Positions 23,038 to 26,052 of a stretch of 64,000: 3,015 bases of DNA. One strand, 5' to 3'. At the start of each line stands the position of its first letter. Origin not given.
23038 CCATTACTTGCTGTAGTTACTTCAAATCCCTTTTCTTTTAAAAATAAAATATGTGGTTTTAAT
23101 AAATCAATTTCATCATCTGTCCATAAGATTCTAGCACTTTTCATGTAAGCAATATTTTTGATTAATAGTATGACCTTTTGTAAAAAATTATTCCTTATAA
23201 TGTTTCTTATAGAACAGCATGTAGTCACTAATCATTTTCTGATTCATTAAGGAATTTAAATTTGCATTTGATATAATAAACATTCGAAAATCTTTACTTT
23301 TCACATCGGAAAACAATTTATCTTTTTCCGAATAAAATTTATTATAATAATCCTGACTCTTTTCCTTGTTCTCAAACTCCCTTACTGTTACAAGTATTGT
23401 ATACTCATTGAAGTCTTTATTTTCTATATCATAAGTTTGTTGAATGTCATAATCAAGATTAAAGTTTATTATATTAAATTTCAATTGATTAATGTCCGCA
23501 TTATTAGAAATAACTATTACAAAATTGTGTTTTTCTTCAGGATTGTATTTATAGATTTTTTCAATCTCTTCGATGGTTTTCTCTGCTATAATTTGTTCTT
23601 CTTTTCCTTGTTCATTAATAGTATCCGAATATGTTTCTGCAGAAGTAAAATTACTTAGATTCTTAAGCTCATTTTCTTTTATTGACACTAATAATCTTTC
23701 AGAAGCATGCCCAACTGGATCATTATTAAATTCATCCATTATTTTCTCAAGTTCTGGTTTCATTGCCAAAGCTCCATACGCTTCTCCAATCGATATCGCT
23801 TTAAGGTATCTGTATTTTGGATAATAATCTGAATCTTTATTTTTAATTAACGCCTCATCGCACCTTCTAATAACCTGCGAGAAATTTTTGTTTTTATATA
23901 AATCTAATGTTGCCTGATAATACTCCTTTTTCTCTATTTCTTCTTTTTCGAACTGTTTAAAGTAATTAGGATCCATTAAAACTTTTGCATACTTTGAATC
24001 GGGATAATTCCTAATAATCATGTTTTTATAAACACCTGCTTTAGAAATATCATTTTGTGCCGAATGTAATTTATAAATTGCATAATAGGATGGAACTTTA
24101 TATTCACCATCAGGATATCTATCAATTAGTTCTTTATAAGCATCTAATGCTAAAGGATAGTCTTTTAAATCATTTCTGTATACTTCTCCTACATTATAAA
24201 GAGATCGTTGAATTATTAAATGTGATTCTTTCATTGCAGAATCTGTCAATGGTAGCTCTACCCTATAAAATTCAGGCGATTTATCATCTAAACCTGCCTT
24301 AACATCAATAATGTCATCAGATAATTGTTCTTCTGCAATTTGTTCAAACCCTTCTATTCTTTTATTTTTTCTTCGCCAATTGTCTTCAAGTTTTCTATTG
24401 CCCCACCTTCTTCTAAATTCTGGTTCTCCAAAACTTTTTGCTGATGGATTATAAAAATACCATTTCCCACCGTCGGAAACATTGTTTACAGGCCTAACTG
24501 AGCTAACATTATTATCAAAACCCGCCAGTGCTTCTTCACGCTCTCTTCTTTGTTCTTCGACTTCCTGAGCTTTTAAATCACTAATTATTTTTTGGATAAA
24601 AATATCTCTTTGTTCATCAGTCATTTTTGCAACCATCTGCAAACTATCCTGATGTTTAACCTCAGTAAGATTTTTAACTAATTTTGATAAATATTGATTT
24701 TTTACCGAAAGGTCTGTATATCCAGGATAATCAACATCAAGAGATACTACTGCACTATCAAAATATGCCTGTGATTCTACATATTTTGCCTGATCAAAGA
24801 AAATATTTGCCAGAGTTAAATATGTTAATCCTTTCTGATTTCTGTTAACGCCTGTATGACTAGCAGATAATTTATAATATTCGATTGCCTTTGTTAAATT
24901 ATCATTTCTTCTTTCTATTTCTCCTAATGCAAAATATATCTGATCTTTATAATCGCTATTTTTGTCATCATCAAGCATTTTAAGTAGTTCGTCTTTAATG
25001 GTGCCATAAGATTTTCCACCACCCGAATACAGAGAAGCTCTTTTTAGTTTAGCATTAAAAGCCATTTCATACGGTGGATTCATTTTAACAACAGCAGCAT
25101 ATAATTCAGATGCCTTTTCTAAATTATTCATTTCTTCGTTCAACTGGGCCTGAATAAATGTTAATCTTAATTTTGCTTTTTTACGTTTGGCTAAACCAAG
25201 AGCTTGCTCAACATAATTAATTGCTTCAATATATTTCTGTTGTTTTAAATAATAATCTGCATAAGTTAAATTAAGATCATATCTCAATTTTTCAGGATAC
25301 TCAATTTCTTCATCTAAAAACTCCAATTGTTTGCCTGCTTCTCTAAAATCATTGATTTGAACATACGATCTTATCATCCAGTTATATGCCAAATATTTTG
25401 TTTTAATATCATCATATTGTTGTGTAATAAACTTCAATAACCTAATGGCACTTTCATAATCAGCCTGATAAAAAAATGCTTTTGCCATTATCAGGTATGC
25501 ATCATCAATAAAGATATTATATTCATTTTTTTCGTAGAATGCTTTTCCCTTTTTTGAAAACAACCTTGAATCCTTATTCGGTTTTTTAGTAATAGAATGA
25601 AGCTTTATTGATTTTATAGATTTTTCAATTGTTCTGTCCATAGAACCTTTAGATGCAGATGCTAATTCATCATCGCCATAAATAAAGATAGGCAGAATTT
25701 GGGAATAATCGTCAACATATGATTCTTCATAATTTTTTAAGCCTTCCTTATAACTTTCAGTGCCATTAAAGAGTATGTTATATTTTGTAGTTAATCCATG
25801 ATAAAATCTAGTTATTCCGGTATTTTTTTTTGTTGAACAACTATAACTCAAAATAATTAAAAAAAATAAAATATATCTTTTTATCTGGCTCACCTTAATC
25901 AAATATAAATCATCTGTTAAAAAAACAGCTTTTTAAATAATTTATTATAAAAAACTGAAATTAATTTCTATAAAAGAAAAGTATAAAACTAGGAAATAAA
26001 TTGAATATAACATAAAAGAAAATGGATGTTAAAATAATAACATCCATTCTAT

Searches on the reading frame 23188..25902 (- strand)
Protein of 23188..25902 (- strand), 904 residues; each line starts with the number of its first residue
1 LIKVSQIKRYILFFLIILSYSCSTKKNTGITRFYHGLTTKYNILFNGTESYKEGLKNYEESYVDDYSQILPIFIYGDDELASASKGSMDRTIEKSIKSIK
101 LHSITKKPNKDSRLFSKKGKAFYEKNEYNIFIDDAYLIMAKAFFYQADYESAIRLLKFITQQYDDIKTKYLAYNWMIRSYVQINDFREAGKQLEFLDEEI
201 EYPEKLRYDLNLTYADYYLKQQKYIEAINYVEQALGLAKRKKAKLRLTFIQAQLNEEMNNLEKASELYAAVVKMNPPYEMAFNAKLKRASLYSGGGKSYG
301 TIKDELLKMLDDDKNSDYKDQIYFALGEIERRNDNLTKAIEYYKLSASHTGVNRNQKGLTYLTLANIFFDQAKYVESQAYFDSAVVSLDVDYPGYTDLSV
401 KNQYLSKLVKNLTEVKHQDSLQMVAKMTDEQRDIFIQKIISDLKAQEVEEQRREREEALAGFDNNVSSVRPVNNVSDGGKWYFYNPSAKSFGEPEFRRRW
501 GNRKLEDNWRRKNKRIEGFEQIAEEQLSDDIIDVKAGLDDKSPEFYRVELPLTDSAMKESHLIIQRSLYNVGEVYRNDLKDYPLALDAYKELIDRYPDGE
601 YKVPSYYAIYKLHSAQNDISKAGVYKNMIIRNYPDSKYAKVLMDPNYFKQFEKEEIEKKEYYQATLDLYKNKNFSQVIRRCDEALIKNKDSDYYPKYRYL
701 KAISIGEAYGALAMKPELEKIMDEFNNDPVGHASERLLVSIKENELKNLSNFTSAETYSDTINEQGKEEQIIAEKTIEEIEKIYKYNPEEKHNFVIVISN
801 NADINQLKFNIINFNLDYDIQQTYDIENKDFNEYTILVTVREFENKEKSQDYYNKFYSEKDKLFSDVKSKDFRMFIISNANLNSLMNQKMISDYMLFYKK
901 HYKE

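Call 55: search_protein_families(library=pfam, proteins=[window:23188-25902:-], max_evalue=0.00001)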
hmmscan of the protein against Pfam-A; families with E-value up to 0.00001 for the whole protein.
window:23188-25902:- (904 aa): 6 families
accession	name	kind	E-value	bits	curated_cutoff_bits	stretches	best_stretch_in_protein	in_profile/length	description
PF13424.12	TPR_12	-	1e-12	48.5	30.1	0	212-273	7-73/77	Tetratricopeptide repeat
PF13432.12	TPR_16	-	1.2e-09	38.9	32.7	0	215-277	4-63/65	Tetratricopeptide repeat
PF07719.23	TPR_2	-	3.2e-09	36.6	27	0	214-237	7-30/34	Tetratricopeptide repeat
PF13428.12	TPR_14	-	3.8e-08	33.7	23.5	0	210-237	3-30/44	Tetratricopeptide repeat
PF13174.12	TPR_6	-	9.6e-07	29.5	26.3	0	567-598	2-32/33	Tetratricopeptide repeat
PF14559.12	TPR_19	-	1.3e-06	29.1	25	0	219-277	2-57/68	Tetratricopeptide repeat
